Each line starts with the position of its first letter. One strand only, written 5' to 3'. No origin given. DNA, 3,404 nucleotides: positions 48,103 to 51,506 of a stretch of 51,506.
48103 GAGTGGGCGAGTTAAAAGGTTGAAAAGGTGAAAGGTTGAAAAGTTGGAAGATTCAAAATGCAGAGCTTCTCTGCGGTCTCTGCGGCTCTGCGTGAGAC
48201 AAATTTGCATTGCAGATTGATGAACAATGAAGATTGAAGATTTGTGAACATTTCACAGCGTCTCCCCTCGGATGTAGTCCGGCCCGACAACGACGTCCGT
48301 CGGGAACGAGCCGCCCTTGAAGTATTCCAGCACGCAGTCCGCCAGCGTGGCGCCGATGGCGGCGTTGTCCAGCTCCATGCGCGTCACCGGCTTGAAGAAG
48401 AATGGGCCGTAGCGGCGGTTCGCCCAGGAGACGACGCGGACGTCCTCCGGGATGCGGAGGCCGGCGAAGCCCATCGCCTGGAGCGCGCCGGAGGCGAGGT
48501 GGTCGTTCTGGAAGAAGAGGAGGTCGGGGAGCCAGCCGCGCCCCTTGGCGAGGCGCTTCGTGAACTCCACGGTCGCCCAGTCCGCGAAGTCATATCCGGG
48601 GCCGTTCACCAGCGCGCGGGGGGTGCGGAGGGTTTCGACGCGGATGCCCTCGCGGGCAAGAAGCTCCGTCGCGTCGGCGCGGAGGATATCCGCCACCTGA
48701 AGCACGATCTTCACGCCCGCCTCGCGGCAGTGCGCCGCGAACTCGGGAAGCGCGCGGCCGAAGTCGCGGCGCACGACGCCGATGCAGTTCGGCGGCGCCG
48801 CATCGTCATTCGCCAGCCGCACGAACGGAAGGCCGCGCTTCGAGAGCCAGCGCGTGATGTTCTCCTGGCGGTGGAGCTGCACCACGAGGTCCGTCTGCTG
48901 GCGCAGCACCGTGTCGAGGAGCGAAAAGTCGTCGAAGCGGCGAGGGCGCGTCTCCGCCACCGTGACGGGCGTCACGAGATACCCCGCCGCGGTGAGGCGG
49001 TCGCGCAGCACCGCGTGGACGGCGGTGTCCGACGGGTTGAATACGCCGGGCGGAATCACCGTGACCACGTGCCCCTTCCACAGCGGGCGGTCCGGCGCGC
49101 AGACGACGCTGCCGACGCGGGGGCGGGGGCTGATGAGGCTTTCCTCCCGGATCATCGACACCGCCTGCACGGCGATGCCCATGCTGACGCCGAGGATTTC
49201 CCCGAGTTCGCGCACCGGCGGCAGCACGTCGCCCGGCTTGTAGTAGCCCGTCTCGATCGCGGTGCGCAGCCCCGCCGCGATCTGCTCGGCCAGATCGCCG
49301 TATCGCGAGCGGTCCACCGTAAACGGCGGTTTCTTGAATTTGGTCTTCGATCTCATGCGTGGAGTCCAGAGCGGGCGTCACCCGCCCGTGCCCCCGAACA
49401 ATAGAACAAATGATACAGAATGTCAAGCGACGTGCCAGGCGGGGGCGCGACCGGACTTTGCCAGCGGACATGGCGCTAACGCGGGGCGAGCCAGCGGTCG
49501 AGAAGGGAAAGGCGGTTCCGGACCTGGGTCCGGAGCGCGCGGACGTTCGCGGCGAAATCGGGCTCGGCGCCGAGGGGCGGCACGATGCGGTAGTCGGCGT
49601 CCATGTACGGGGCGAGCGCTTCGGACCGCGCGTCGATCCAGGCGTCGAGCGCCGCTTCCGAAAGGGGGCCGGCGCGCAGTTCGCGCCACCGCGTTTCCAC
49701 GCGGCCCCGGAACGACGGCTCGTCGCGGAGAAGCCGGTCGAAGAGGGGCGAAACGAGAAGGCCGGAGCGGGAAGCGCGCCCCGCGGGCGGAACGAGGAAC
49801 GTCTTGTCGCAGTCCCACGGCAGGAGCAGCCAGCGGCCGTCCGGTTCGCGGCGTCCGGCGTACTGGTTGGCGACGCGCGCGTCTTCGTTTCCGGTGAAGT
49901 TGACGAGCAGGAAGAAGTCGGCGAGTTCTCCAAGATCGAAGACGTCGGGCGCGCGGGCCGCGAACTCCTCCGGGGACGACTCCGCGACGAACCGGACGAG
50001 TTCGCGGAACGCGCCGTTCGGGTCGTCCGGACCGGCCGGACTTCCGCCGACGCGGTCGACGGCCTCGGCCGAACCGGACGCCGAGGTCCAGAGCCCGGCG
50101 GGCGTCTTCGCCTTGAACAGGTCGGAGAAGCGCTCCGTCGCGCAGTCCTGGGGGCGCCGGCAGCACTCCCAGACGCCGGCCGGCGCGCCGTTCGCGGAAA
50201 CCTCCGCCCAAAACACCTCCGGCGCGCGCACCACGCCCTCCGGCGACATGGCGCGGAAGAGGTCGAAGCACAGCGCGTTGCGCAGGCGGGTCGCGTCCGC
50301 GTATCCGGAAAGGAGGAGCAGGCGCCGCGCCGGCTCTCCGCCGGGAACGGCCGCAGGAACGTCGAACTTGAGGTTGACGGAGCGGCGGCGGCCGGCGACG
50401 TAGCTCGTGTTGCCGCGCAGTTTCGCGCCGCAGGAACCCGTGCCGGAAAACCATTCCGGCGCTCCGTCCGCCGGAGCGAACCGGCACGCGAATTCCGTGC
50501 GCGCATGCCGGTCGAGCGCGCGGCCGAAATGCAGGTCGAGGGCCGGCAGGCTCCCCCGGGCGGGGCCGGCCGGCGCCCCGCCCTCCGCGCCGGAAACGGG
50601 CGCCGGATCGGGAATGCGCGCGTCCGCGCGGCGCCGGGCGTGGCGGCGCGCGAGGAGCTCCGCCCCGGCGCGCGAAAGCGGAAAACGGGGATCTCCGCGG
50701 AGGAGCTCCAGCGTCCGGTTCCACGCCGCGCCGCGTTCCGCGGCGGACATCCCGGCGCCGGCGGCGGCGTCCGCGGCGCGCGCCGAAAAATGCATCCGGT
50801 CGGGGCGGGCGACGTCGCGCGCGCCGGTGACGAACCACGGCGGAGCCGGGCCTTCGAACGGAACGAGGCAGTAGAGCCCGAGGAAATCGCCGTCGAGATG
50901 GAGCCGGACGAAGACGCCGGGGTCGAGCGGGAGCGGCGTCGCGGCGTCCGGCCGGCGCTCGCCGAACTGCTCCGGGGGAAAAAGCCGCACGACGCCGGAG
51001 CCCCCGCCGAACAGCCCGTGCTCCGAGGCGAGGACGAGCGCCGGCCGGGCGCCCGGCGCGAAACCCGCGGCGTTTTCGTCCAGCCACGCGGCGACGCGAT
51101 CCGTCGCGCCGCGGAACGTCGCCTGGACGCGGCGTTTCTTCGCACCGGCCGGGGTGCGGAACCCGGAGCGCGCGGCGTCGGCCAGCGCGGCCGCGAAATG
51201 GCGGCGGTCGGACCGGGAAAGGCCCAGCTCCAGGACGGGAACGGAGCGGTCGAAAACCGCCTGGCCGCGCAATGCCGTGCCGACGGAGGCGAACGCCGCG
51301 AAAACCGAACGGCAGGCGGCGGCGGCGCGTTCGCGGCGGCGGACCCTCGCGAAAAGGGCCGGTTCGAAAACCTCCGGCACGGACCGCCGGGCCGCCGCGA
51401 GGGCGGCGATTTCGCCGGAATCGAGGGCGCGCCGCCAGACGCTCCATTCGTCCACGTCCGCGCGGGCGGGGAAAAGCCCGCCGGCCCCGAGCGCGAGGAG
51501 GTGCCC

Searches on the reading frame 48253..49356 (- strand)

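Call 83: search_protein_families(library=pfam, proteins=[window:48253-49356:-], max_evalue=0.0001)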
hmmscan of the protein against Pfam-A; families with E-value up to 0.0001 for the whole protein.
window:48253-49356:- (367 aa): 2 families
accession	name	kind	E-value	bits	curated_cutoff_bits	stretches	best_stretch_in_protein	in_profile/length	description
PF13377.12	Peripla_BP_3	-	7.8e-15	55.8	26.5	1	228-366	32-166/167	Periplasmic binding protein-like domain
PF00392.27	GntR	-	1.4e-11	44.3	27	1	22-85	1-64/64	Bacterial regulatory proteins, gntR family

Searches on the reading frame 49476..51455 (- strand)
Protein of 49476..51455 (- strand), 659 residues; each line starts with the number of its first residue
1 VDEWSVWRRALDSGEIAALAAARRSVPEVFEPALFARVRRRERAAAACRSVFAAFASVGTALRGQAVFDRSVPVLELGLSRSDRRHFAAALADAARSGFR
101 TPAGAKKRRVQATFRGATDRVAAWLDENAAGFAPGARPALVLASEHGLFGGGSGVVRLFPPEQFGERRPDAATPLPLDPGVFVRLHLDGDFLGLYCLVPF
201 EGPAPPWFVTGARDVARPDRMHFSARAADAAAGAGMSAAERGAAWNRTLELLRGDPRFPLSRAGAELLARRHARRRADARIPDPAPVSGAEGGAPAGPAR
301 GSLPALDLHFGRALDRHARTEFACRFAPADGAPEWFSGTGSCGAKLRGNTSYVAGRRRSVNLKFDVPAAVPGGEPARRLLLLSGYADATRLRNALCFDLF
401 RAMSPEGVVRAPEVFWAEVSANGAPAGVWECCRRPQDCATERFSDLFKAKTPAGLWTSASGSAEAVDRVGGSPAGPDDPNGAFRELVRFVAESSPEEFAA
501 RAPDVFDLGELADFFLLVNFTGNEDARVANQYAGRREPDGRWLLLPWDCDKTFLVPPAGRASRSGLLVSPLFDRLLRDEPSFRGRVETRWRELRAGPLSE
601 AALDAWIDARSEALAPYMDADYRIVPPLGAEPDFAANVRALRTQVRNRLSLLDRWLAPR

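Call 83: search_protein_families(library=pfam, proteins=[window:49476-51455:-], max_evalue=0.0001)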
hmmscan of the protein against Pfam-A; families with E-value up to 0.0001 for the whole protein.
window:49476-51455:- (659 aa): 1 family
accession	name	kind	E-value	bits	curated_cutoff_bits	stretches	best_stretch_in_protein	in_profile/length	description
PF08757.17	CotH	-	6.1e-32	111.8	23.8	1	346-651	3-321/322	CotH kinase protein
